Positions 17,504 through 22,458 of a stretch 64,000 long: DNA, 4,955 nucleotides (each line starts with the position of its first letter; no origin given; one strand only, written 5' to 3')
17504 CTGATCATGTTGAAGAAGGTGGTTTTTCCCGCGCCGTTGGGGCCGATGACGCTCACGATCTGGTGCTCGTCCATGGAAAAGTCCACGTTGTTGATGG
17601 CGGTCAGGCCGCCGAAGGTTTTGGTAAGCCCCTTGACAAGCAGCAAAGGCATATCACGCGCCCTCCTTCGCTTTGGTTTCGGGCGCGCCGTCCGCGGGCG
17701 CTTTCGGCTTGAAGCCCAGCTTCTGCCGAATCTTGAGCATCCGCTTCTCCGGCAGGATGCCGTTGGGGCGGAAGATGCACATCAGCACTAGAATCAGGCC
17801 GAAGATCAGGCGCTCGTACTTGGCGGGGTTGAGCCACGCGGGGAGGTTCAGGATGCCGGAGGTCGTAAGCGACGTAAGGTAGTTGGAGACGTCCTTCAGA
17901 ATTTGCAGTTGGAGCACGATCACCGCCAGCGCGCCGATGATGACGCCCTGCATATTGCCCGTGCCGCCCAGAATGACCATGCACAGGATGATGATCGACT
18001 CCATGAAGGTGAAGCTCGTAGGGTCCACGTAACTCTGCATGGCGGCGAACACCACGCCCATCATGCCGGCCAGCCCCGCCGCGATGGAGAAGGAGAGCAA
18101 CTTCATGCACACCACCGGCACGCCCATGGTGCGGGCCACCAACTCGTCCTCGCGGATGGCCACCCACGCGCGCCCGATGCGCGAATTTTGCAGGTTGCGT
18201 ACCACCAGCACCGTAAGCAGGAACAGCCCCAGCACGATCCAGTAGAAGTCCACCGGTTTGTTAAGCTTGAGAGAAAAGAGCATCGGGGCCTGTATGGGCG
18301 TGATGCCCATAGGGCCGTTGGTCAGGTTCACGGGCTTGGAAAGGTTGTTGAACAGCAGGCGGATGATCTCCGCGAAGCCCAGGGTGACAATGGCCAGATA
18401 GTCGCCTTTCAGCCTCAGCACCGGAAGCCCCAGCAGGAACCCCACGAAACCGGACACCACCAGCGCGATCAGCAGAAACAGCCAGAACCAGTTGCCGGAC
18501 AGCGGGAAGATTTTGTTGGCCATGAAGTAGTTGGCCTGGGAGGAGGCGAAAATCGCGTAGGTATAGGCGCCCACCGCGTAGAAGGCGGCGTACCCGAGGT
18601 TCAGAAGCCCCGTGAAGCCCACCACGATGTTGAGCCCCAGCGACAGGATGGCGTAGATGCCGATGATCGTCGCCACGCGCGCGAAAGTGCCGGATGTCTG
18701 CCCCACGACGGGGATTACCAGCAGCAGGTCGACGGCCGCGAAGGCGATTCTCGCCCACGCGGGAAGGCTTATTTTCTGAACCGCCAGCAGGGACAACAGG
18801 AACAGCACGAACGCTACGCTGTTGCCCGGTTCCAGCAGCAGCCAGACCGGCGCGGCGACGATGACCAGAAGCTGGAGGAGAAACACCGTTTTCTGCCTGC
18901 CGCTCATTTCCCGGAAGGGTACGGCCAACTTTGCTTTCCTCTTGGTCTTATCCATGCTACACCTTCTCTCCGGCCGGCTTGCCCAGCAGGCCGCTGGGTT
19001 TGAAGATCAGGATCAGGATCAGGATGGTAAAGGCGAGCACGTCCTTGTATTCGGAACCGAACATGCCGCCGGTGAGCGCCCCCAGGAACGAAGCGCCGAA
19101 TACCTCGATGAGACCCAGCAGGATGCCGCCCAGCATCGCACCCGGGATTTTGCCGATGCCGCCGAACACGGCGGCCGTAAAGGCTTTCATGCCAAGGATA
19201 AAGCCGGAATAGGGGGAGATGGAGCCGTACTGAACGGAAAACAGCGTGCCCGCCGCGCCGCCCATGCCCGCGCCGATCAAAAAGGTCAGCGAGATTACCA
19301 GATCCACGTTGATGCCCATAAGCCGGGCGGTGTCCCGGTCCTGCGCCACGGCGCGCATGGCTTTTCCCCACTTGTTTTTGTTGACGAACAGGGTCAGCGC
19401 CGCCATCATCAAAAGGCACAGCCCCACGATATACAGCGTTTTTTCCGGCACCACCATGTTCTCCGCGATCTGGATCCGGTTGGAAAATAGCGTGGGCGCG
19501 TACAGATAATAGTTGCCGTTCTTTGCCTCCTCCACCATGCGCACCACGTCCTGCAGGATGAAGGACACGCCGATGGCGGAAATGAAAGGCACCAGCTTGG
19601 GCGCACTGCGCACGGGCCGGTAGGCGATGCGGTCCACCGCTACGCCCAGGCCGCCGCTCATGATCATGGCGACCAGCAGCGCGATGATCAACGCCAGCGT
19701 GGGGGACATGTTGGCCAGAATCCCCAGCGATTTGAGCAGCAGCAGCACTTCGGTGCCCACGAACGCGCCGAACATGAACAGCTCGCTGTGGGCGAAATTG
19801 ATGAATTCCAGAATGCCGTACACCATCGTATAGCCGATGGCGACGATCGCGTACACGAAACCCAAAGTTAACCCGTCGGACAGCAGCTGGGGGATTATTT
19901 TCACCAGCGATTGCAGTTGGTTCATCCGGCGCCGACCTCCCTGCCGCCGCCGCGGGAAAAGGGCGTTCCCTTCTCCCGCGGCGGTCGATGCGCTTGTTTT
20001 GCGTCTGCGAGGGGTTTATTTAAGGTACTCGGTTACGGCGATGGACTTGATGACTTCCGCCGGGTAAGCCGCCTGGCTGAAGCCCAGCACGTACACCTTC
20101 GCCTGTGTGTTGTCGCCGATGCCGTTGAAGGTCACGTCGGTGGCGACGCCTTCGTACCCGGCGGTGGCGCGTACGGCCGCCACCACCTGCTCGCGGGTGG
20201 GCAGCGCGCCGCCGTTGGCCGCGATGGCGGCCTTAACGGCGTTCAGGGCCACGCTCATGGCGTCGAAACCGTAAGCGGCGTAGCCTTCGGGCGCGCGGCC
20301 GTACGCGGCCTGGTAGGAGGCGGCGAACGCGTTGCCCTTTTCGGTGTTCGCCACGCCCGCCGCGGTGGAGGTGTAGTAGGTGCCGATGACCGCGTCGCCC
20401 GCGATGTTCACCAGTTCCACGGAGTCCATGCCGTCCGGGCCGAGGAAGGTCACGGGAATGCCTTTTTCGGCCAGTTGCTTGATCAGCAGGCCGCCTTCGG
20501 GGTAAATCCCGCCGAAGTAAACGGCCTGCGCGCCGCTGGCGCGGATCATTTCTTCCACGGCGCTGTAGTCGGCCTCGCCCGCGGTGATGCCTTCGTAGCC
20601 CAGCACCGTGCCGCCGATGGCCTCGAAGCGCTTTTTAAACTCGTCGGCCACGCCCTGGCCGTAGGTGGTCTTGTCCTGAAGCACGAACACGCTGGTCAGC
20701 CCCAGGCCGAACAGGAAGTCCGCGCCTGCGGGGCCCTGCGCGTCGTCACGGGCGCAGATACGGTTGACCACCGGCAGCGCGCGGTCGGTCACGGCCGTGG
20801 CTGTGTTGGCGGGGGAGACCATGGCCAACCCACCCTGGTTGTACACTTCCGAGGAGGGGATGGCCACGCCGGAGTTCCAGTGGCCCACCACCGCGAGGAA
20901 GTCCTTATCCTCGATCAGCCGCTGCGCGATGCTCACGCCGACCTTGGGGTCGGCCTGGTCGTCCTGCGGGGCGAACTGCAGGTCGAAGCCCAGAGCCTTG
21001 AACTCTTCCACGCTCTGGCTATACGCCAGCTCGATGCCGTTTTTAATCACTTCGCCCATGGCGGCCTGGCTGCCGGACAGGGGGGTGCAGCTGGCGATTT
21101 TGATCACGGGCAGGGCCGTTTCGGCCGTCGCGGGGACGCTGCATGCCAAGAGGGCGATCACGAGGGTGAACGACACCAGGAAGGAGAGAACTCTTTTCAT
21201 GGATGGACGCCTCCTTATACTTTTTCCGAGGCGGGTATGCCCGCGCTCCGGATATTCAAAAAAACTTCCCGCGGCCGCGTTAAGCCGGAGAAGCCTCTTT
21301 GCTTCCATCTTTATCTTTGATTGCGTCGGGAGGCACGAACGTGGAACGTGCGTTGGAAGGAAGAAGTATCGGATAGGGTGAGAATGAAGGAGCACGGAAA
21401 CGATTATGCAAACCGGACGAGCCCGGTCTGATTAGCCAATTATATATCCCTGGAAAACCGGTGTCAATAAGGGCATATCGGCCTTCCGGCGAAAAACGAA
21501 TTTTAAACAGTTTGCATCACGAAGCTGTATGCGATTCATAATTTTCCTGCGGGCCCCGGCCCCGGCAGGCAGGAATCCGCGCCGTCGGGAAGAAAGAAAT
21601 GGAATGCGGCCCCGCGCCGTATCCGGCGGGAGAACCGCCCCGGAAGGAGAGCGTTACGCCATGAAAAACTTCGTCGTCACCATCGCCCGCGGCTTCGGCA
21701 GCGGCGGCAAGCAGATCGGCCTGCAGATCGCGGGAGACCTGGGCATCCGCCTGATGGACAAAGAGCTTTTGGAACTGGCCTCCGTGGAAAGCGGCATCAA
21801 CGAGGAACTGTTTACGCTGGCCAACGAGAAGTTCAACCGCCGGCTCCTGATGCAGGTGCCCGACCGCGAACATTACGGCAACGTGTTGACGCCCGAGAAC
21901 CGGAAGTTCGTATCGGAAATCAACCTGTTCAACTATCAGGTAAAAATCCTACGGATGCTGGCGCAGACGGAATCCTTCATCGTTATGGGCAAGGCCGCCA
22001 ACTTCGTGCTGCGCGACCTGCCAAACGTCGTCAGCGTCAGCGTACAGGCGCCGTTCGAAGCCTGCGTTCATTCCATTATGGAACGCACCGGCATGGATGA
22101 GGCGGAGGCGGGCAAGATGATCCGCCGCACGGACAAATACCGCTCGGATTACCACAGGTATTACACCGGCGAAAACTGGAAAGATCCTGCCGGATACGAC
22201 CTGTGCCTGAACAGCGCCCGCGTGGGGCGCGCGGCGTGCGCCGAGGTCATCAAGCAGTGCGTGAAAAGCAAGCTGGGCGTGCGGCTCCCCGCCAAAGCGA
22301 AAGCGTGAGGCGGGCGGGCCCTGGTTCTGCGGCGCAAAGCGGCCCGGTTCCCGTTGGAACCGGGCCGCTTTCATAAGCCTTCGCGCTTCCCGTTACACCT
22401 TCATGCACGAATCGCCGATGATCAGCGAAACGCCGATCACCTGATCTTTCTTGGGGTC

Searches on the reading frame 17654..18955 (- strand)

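Call 45: search_protein_families(library=pfam, proteins=[window:17654-18955:-], max_evalue=0.00001)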
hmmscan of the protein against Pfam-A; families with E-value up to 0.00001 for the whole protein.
window:17654-18955:- (433 aa): 1 family
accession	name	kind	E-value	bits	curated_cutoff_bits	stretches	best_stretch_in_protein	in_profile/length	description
PF02653.21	BPD_transp_2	-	1.7e-48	165.5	26.8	1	92-392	3-268/269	Branched-chain amino acid transport system / permease component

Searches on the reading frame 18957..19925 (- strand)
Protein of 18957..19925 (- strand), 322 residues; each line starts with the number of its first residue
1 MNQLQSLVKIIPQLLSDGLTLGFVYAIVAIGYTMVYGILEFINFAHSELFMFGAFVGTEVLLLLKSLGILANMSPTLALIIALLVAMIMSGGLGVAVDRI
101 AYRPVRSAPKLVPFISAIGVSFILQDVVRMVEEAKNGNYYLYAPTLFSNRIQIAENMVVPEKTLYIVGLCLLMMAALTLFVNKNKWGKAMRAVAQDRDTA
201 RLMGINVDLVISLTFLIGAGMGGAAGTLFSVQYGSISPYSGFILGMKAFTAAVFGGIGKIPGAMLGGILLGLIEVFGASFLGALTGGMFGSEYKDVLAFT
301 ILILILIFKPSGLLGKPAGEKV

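Call 45: search_protein_families(library=pfam, proteins=[window:18957-19925:-], max_evalue=0.00001)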
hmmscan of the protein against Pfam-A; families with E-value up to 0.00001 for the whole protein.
window:18957-19925:- (322 aa): 1 family
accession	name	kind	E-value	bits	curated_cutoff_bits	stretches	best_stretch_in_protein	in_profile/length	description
PF02653.21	BPD_transp_2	-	7.1e-42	143.8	26.8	1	15-306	2-269/269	Branched-chain amino acid transport system / permease component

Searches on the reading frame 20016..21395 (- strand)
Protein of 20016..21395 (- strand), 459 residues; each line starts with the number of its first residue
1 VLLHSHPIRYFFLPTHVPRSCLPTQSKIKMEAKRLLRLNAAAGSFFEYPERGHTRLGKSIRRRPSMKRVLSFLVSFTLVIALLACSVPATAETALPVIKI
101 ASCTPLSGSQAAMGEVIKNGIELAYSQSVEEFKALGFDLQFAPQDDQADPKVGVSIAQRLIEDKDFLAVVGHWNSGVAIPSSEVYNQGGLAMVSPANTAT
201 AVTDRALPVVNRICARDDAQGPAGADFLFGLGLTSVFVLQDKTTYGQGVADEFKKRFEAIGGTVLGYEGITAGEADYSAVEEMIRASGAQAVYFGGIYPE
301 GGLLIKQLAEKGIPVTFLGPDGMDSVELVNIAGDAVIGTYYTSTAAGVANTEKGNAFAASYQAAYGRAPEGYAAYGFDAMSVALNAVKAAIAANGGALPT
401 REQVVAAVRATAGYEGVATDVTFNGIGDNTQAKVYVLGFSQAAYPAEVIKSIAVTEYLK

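Call 45: search_protein_families(library=pfam, proteins=[window:20016-21395:-], max_evalue=0.00001)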
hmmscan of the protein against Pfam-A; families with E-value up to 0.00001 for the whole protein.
window:20016-21395:- (459 aa): 2 families
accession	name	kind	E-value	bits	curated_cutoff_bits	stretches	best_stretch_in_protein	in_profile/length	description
PF13458.12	Peripla_BP_6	-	8.5e-48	164.2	31.7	1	98-434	2-333/343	Periplasmic binding protein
PF01094.35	ANF_receptor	-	1.2e-11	44.7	25.4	1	135-438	21-349/353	Receptor family ligand binding region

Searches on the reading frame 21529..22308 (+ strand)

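Call 45: search_protein_families(library=pfam, proteins=[window:21529-22308:+], max_evalue=0.00001)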
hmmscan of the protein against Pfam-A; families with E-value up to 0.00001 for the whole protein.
window:21529-22308:+ (259 aa): 1 family
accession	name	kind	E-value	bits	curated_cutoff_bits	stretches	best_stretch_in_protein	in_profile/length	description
PF13189.12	Cytidylate_kin2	-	3.8e-45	154.6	28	1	49-230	1-175/176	Cytidylate kinase-like family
